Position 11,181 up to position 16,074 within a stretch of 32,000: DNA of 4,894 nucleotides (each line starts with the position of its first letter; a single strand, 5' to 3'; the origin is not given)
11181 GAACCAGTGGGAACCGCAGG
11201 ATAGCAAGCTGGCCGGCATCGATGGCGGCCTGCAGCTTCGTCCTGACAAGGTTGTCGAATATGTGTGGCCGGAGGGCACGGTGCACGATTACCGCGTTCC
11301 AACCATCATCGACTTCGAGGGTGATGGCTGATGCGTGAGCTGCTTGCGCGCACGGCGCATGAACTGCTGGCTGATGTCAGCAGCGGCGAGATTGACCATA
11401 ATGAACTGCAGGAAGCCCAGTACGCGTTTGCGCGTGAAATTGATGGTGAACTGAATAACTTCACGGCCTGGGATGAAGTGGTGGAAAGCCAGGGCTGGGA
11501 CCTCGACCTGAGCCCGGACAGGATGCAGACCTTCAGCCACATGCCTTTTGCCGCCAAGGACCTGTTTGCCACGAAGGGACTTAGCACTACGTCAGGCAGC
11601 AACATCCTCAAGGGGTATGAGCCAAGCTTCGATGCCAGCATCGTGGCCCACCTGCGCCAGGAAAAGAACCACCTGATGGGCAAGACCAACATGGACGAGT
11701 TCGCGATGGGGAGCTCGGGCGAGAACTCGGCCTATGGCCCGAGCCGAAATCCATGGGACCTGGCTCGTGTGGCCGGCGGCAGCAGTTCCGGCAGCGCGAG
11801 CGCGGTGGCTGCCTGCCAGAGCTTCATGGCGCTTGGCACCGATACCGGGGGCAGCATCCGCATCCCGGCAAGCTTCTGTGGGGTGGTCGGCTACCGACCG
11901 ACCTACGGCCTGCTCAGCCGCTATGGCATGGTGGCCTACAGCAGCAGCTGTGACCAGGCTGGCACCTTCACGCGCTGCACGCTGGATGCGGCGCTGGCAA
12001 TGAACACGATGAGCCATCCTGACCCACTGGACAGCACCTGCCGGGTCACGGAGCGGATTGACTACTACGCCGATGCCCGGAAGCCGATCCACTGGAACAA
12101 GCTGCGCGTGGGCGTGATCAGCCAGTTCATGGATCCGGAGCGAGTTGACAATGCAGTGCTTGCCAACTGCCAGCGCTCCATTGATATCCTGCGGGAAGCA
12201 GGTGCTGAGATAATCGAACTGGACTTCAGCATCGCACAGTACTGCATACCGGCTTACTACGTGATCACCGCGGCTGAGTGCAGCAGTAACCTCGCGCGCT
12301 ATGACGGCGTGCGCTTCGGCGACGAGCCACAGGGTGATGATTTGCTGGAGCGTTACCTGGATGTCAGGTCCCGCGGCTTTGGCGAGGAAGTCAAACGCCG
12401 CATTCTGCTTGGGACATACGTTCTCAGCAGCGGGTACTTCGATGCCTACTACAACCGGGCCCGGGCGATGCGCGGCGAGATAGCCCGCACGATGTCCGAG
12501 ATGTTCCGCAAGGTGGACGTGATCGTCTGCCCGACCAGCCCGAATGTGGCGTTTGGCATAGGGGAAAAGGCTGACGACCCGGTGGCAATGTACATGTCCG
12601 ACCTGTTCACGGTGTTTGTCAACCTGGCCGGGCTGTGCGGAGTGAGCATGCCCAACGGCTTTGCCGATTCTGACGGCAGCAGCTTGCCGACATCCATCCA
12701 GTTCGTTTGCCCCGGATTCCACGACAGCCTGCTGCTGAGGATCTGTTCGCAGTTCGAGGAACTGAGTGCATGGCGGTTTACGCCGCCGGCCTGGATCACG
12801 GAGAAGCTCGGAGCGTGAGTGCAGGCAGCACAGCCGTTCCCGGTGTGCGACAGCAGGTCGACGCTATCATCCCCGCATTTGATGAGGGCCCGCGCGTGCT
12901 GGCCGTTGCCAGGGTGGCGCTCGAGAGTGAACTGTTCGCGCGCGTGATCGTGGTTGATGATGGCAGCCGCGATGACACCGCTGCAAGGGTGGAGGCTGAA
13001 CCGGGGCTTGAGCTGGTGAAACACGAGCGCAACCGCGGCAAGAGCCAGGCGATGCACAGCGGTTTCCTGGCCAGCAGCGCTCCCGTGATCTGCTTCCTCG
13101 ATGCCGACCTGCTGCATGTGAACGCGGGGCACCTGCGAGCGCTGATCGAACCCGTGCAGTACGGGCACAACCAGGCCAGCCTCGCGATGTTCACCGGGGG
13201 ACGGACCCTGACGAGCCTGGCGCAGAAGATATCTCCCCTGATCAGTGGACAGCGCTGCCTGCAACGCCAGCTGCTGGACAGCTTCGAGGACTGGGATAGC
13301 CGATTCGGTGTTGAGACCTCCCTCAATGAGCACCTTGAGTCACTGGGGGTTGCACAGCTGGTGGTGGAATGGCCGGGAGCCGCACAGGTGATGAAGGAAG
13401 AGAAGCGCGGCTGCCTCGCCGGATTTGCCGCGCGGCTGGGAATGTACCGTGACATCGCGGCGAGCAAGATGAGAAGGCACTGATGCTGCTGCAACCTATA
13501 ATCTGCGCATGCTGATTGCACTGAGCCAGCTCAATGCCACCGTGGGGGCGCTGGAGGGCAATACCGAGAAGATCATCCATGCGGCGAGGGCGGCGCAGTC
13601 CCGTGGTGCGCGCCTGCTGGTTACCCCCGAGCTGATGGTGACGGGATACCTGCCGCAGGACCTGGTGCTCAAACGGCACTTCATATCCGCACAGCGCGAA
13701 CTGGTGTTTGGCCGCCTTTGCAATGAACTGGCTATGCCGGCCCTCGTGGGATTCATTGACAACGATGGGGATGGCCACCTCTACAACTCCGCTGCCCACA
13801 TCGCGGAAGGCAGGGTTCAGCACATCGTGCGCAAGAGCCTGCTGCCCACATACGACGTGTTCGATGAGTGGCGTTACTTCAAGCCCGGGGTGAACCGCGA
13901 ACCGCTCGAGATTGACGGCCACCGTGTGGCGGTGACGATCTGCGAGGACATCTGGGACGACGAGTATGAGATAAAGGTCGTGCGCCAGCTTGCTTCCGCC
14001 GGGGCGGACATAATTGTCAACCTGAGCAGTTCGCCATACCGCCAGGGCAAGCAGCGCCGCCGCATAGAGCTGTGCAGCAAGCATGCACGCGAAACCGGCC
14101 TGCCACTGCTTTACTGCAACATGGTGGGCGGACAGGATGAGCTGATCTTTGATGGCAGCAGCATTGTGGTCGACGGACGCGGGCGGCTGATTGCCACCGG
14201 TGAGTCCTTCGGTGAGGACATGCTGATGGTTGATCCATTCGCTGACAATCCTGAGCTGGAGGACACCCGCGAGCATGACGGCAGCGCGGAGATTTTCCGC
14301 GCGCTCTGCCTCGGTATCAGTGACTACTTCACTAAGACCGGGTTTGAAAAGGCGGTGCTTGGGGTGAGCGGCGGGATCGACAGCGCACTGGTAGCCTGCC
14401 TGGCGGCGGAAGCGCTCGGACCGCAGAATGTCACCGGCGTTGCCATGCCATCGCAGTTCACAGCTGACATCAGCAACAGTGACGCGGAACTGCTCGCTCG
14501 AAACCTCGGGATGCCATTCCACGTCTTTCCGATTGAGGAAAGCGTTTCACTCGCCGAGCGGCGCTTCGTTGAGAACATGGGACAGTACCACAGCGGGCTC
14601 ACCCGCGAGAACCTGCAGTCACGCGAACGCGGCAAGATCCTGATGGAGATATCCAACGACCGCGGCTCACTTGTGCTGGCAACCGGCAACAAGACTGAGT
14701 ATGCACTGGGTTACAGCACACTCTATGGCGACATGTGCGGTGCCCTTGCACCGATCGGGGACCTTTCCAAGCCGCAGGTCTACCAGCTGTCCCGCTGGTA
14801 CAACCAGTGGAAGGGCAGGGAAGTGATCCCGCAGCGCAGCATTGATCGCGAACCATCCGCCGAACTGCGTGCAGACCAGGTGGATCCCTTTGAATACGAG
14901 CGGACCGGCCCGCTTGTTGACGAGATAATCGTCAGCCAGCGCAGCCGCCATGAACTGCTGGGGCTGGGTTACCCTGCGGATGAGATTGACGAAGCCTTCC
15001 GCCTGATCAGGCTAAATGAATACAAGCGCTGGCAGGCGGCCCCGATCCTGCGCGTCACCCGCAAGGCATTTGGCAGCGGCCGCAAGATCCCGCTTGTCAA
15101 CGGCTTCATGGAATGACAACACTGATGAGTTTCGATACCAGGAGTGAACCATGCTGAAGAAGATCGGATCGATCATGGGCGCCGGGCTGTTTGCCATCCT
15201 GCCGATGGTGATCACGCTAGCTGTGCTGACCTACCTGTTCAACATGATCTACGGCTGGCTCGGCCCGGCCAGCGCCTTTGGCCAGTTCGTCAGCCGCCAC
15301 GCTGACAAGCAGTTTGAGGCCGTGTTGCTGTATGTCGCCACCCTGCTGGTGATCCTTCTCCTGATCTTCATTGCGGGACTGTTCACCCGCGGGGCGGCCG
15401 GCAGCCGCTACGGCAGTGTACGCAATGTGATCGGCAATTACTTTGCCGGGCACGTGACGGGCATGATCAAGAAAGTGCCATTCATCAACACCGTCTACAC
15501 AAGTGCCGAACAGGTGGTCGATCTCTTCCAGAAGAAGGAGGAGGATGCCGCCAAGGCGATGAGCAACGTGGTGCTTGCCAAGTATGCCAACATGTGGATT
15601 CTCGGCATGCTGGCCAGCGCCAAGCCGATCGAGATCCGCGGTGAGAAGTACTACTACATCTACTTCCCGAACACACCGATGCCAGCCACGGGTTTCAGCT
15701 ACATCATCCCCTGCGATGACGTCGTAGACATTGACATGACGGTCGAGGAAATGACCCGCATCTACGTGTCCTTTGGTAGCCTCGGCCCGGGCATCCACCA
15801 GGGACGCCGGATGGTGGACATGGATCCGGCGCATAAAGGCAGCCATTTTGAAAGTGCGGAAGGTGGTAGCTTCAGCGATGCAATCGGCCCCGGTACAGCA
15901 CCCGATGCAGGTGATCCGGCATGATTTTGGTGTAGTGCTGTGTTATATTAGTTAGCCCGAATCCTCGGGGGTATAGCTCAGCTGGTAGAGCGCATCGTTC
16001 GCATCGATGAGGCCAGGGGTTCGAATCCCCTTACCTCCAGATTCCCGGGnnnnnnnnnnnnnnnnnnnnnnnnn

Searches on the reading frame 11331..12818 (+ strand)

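Call 29: search_protein_families(library=pfam, proteins=[window:11331-12818:+], max_evalue=0.00001)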
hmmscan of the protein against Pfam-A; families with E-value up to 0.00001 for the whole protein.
window:11331-12818:+ (495 aa): 1 family
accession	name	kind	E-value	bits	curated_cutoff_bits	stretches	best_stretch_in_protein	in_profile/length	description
PF01425.27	Amidase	-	5.6e-122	408.4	27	1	66-469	45-445/445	Amidase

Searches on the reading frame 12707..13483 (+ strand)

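Call 29: search_protein_families(library=pfam, proteins=[window:12707-13483:+], max_evalue=0.00001)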
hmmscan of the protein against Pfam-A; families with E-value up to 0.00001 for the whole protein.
window:12707-13483:+ (258 aa): 1 family
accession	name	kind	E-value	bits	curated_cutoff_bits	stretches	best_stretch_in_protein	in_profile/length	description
PF00535.33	Glycos_transf_2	-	8.7e-18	65.2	23.3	1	53-173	2-129/168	Glycosyl transferase family 2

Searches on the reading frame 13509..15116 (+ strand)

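Call 6: search_protein_families(library=pfam, proteins=[window:13509-15116:+], max_evalue=0.1)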
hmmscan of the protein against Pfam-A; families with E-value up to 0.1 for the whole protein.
window:13509-15116:+ (535 aa): 4 families
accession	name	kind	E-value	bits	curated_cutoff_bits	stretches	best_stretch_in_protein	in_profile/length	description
PF02540.23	NAD_synthase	-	1.5e-62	211.3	21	1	263-509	2-241/242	NAD synthase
PF00795.27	CN_hydrolase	-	3.5e-24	86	23.2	1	2-242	1-245/256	Carbon-nitrogen hydrolase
PF03054.22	tRNA_Me_trans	-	0.017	15.2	20.6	1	281-365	2-93/202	tRNA methyl transferase HUP domain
PF00733.27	Asn_synthase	-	0.037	14.1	21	1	286-308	24-47/354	Asparagine synthase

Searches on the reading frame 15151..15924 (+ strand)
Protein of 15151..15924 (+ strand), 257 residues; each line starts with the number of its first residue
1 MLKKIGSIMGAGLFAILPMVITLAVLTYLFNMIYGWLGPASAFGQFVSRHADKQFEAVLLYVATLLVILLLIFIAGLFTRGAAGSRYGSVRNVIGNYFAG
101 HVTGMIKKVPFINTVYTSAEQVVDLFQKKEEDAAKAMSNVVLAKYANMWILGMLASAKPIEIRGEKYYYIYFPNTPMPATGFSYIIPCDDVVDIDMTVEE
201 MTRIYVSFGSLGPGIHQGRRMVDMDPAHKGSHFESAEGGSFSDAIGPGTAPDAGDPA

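Call 6: search_protein_families(library=pfam, proteins=[window:15151-15924:+], max_evalue=0.1)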
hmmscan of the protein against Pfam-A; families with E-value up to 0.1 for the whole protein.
window:15151-15924:+ (257 aa): 4 families
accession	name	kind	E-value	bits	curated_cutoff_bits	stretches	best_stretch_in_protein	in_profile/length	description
PF04367.18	DUF502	-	3e-15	56.5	23.8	1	90-180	14-107/107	Protein of unknown function (DUF502)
PF25637.1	DUF7942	-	0.023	15.1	26.7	0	44-76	30-63/104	Family of unknown function (DUF7942)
PF09457.15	RBD-FIP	-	0.032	14.5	23.3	1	118-148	1-25/41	FIP domain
PF20312.3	DUF6608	-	0.063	13.7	24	0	54-81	69-96/131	Family of unknown function (DUF6608)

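Call 7: search_protein_families(library=ncbifam, proteins=[window:15151-15924:+], max_evalue=0.1)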
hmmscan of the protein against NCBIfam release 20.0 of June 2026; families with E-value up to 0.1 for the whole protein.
window:15151-15924:+ (257 aa): 1 family
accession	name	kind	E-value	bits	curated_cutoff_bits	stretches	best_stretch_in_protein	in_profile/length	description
NF009217.0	PRK12567.1-1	equivalog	0.028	13.9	268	0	64-110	7-56/238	putative monovalent cation/H+ antiporter subunit B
